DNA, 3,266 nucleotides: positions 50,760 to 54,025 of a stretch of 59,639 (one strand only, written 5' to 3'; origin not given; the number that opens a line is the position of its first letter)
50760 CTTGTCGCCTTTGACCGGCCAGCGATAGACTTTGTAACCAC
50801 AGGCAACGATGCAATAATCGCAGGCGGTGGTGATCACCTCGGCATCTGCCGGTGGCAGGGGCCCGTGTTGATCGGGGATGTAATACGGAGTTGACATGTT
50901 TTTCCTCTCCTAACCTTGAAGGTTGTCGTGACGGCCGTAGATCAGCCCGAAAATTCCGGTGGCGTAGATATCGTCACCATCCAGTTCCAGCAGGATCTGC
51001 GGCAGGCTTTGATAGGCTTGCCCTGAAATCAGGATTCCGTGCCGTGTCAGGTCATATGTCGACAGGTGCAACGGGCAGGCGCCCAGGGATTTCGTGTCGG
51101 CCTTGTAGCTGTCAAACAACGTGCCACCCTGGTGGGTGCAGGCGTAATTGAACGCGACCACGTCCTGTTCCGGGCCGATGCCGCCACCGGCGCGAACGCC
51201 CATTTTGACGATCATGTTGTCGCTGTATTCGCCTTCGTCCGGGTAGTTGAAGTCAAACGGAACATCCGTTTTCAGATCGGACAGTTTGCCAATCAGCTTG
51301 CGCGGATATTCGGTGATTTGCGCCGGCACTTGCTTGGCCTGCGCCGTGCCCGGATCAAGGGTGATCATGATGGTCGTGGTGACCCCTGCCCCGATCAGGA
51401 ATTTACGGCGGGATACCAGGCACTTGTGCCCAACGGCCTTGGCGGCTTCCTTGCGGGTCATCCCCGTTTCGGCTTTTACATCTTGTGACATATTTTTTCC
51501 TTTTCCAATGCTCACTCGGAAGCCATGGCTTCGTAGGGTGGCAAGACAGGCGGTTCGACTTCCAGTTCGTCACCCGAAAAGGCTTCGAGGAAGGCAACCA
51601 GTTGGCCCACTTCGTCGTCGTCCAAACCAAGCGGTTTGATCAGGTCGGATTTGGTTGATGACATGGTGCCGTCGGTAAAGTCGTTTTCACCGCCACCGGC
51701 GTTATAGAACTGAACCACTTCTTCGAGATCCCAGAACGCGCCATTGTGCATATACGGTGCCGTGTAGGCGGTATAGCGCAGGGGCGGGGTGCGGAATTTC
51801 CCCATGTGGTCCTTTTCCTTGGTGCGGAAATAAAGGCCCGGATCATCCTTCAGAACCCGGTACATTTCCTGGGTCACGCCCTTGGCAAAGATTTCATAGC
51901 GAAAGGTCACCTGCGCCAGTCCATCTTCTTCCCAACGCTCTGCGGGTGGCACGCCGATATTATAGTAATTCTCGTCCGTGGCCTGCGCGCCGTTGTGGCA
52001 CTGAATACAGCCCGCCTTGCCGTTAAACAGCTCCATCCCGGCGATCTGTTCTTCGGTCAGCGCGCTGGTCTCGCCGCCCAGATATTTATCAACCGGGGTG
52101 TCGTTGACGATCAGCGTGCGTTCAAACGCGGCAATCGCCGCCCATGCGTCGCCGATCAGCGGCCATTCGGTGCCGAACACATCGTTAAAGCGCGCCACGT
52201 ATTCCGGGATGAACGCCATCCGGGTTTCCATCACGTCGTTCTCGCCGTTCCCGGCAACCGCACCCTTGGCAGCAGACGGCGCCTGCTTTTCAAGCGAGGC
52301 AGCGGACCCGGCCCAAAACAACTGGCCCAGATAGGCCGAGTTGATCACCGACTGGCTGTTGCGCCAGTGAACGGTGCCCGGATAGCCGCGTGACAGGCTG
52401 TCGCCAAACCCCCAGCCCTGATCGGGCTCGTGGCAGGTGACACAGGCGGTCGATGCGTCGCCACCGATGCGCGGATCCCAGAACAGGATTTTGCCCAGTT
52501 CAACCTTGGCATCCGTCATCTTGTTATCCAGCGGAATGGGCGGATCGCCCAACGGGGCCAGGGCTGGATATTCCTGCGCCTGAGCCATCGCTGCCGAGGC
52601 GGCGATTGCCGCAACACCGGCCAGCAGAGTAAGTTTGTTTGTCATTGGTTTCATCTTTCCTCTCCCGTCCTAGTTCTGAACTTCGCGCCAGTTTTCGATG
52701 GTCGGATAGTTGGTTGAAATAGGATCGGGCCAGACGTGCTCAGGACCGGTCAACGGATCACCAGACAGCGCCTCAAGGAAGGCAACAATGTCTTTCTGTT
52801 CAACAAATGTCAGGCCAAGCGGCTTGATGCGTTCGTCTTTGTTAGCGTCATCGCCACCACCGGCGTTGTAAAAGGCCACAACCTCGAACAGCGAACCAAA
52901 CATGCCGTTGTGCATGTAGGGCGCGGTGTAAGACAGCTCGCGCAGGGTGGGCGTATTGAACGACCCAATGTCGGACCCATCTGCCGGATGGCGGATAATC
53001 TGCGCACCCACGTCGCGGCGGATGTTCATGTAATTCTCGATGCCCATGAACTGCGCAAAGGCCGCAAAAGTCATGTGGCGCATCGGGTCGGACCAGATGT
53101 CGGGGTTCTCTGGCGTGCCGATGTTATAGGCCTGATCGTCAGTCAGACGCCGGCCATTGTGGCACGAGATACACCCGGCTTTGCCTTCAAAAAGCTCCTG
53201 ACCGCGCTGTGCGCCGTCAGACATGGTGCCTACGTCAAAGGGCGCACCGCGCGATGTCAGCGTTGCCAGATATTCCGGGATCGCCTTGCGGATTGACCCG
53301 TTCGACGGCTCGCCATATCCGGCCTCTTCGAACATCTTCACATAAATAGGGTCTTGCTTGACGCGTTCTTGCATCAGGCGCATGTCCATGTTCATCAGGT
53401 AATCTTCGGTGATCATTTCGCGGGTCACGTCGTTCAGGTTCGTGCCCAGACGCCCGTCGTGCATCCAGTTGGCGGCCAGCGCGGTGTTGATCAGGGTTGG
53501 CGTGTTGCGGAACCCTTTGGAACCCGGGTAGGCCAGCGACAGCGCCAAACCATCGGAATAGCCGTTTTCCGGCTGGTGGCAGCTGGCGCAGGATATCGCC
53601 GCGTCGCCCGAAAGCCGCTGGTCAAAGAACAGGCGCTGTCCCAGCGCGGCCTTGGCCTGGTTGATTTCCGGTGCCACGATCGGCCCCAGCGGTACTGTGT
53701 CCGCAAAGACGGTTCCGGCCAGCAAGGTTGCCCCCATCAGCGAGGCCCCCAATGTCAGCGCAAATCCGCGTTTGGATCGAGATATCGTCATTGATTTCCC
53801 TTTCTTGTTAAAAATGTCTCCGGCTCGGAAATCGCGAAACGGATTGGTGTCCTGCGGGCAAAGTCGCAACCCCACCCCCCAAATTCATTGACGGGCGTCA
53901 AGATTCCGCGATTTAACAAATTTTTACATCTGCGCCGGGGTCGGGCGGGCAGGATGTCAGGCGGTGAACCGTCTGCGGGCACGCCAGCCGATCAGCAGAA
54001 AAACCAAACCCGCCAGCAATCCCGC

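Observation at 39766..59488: About 19.7 kb single-strand, FNR-box-headed respiratory island combining an Aio/Idr-type Mo enzyme, a bd-like/multihaem membrane module and a cofactor-tailoring cassette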

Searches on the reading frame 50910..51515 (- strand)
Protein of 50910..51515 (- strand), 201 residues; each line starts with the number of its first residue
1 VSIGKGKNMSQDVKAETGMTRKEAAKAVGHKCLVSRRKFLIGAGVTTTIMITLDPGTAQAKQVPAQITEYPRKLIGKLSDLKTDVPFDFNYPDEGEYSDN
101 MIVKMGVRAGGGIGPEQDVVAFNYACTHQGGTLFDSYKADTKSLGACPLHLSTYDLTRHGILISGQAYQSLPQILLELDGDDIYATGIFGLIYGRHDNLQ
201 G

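Call 3: search_protein_families(library=pfam, proteins=[window:50910-51515:-], max_evalue=0.01)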
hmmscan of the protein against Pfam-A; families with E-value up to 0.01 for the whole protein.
window:50910-51515:- (201 aa): 1 family
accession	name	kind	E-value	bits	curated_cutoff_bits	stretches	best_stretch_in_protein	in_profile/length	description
PF00355.32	Rieske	-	6.6e-05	23.2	20.3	1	116-170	33-83/88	Rieske [2Fe-2S] domain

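Call 8: search_protein_families(library=ncbifam, proteins=[window:50910-51515:-], max_evalue=0.001)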
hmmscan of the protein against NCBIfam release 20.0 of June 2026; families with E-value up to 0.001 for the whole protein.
window:50910-51515:- (201 aa): 4 families
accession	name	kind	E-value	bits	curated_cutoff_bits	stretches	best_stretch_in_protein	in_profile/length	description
TIGR02694.1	arsenite_ox_S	equivalog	1.8e-34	118.4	95.65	1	69-198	3-128/129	arsenate reductase (azurin) small subunit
NF050121.1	bc1_QcrA_actin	exception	3.5e-07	30.1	275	1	117-181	238-300/319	cytochrome bc1 complex Rieske iron-sulfur subunit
TIGR03171.1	soxL2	equivalog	2.7e-05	23.3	582.1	0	138-191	226-281/321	Rieske iron-sulfur protein SoxL2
NF007422.0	PRK09965.1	equivalog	0.00095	19.2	113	0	117-184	33-97/106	bifunctional 3-phenylpropionate/cinnamic acid dioxygenase ferredoxin subunit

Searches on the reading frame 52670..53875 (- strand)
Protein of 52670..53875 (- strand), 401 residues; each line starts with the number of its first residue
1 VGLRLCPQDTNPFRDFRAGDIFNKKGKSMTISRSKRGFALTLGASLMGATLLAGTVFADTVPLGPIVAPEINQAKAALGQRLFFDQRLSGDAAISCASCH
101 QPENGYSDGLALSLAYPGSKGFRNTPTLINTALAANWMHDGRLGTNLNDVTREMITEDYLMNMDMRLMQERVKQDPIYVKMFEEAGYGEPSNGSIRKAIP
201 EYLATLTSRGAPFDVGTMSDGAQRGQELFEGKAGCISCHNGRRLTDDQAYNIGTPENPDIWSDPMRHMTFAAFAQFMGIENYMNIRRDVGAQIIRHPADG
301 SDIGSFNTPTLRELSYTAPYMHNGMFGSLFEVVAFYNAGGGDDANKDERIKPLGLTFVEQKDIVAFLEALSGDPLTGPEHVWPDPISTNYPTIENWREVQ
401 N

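Call 3: search_protein_families(library=pfam, proteins=[window:52670-53875:-], max_evalue=0.01)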
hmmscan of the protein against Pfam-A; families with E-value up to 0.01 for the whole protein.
window:52670-53875:- (401 aa): 4 families
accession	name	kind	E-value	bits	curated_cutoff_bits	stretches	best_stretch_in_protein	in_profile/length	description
PF03150.19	CCP_MauG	-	1.9e-36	126.4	25.6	1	74-214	2-141/149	Di-haem cytochrome c peroxidase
PF00034.26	Cytochrom_C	-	8.4e-08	33.9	21.3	0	222-290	1-60/90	Cytochrome c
PF13442.11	Cytochrome_CBB3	-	0.0034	18.1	27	0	222-241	3-21/68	Cytochrome C oxidase, cbb3-type, subunit III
PF09086.16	DUF1924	-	0.0062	17.3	22.5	0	72-101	4-34/96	Domain of unknown function (DUF1924)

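Call 8: search_protein_families(library=ncbifam, proteins=[window:52670-53875:-], max_evalue=0.001)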
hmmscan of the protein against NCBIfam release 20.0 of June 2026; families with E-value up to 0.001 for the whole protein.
window:52670-53875:- (401 aa): 7 families
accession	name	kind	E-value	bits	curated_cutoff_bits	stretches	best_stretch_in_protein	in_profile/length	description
TIGR03791.1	TTQ_mauG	equivalog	2e-55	188.1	443.85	2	74-259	4-196/291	tryptophan tryptophylquinone biosynthesis enzyme MauG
TIGR04039.1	MXAN_0977_Heme2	hypoth_equivalog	3.3e-41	141.4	362.85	1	72-373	8-324/336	MbnH family di-heme enzyme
TIGR03981.2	SAM_quin_mod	hypoth_equivalog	1.5e-22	80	340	2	69-115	41-87/411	His-Xaa-Ser system-associated MauG-like protein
NF052341.1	hydrazine_gamma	equivalog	1.5e-11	43.9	625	1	78-370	70-339/339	hydrazine synthase subunit gamma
NF052342.1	hydrazine_BC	exception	1.2e-07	30.3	1250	1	78-333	421-659/690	hydrazine synthase subunit beta-gamma fusion subunit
NF040606.1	CytoC_perox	subfamily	6.9e-07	28.8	150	0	67-104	289-317/524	di-heme-cytochrome C peroxidase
TIGR04484.1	thiosulf_SoxA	equivalog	0.00036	19.9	110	0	73-105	105-135/212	sulfur oxidation c-type cytochrome SoxA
